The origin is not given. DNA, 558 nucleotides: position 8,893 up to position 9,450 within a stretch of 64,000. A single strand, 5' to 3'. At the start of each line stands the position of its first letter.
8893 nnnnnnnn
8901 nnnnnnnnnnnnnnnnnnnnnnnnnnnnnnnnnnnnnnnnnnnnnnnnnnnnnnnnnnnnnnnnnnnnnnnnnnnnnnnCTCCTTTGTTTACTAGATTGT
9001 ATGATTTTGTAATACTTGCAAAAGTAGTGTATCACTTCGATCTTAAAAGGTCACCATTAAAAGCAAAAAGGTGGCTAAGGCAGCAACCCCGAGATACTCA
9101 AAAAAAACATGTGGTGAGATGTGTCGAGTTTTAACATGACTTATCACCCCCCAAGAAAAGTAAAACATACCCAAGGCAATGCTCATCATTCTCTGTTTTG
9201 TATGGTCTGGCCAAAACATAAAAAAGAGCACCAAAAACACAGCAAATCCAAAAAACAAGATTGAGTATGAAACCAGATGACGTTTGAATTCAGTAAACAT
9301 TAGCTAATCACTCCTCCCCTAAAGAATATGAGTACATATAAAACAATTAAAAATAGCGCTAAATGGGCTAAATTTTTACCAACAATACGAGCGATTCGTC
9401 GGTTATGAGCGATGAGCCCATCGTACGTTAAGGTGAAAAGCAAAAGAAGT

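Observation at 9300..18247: Surface-structure locus: 2001-aa beta-helix/Ig-like giant protein, TasA/camelysin-like AYFT protein, co-transcribed secreted protein and CAP-domain protein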

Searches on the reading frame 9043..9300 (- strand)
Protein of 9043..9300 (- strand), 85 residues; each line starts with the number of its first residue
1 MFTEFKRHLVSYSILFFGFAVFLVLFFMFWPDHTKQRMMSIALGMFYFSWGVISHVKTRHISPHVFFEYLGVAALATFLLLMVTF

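Call 47: search_protein_families(library=pfam, proteins=[window:9043-9300:-], max_evalue=0.001)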
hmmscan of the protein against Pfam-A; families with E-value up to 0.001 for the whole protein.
window:9043-9300:- (85 aa): 0 families
